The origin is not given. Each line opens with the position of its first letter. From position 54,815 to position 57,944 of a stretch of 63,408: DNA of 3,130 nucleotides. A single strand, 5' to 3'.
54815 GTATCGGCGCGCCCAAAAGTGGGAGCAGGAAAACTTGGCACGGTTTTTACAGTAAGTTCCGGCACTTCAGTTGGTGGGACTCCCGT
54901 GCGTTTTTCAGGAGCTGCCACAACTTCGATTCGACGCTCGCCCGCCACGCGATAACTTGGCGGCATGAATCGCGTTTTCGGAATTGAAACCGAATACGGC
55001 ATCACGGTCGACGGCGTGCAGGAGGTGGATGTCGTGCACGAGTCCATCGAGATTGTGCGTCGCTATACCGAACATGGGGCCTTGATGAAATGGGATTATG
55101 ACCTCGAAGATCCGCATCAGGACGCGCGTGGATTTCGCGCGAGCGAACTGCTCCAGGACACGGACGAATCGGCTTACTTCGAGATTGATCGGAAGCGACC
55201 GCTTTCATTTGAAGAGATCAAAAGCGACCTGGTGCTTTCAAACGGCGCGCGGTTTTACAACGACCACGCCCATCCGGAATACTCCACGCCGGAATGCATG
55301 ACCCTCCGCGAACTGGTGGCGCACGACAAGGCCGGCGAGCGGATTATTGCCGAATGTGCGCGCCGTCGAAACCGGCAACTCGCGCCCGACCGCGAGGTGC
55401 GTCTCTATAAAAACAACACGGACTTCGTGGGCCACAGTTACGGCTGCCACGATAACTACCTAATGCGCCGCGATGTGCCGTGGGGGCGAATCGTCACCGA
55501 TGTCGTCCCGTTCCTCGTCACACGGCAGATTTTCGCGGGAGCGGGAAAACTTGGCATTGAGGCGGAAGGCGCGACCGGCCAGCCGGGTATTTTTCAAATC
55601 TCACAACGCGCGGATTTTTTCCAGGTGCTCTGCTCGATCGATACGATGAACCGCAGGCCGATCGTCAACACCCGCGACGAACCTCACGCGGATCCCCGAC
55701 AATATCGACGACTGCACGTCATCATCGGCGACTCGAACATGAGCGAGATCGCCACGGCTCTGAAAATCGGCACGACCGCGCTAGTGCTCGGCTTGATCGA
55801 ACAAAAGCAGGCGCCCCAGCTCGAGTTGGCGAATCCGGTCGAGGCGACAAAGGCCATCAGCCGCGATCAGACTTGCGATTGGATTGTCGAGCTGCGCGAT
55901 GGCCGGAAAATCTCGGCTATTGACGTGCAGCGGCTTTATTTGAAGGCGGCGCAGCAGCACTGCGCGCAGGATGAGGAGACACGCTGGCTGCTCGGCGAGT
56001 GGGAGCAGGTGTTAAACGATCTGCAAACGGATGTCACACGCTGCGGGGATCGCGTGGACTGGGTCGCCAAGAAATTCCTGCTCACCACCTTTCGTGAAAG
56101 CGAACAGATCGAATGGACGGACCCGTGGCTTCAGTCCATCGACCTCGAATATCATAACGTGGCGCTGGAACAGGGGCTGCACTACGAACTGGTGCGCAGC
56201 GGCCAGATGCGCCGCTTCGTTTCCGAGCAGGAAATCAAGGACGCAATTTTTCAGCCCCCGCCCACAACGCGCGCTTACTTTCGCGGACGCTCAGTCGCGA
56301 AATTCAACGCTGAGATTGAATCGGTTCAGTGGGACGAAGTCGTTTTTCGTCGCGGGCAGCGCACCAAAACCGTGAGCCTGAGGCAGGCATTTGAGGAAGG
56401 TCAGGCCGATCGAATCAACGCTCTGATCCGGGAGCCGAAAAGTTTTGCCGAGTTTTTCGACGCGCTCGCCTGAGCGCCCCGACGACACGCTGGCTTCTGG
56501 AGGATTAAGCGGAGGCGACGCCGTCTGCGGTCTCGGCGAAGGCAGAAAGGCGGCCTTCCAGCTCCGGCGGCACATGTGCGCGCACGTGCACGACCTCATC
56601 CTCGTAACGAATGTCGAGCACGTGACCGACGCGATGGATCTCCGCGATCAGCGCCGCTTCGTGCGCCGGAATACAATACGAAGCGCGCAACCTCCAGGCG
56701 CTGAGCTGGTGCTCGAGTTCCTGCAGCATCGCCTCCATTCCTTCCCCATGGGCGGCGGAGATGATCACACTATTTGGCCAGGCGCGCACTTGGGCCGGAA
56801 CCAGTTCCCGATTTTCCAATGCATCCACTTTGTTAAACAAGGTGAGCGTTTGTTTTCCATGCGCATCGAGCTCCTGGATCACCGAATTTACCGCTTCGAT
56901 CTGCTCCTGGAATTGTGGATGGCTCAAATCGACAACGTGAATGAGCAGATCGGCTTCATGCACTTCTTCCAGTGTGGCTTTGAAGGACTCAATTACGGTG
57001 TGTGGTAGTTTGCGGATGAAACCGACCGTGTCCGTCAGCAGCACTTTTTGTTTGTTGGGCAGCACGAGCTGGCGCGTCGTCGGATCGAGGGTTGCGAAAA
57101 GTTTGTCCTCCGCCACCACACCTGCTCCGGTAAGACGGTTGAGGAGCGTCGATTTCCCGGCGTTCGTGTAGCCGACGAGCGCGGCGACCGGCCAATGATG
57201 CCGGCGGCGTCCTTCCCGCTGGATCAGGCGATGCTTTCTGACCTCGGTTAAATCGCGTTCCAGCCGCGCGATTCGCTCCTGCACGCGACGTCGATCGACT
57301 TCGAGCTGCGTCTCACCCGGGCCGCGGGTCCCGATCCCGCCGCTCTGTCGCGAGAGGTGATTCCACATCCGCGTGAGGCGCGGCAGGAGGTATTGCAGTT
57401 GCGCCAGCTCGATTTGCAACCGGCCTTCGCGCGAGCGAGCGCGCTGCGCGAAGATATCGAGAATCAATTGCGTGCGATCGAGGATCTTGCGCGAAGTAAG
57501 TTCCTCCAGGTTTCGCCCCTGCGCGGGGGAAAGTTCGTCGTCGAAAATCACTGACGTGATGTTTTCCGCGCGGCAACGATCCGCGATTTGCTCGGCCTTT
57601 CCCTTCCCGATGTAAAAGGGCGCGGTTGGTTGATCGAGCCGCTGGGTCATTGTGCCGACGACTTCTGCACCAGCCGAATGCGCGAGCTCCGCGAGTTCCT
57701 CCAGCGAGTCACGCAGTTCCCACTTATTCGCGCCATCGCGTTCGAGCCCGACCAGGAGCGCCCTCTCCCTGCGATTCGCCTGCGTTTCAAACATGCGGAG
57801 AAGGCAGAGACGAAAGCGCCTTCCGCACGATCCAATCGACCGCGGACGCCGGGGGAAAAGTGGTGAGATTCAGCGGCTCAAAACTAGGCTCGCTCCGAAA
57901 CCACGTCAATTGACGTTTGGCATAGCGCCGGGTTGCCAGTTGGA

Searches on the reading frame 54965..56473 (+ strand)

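Call 44: search_protein_families(library=pfam, proteins=[window:54965-56473:+], max_evalue=0.001)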
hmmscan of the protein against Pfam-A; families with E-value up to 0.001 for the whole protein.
window:54965-56473:+ (502 aa): 1 family
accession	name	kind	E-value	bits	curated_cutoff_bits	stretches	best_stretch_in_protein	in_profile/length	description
PF03136.20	Pup_ligase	-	6.7e-170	566.3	25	1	3-459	1-440/441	Pup-ligase protein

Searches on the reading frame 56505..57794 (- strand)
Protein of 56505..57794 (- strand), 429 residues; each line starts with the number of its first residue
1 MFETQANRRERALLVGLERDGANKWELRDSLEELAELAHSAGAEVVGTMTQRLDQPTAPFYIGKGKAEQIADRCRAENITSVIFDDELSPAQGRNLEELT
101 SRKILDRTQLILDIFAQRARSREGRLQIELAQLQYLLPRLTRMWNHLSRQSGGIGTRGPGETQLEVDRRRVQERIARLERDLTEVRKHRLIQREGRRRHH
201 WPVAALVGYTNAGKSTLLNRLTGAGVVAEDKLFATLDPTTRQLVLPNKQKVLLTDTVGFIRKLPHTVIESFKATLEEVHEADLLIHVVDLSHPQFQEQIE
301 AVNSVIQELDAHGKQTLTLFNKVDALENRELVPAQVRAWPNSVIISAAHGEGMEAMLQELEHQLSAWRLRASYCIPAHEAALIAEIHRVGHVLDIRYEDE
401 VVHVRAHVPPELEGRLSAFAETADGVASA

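Call 44: search_protein_families(library=pfam, proteins=[window:56505-57794:-], max_evalue=0.001)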
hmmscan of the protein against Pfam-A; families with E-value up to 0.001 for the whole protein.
window:56505-57794:- (429 aa): 8 families
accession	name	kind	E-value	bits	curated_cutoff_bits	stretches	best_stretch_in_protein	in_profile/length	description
PF13167.11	GTP-bdg_N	-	4.3e-34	117.4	25.4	1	29-116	2-89/89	GTP-binding GTPase N-terminal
PF16360.10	GTP-bdg_M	-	6.5e-34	116.8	29.5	1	118-196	1-79/79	GTP-binding GTPase Middle Region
PF01926.29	MMR_HSR1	-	1e-22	80.8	21.9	1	204-322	2-113/113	50S ribosome-binding GTPase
PF00350.29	Dynamin_N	-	5.6e-07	30.2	27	0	205-239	2-36/168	Dynamin family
PF03193.22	RsgA_GTPase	-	1.5e-06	28.6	30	0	202-259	107-168/174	RsgA GTPase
PF02421.24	FeoB_N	-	5.2e-05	23.3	27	1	204-330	3-122/156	Ferrous iron transport protein B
PF19275.4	HflX_C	-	0.00011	22.7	26.4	1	337-394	7-64/102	HflX C-terminal domain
PF16897.10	MMR_HSR1_Xtn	-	0.00034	21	35.2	1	314-363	56-103/106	C-terminal region of MMR_HSR1 domain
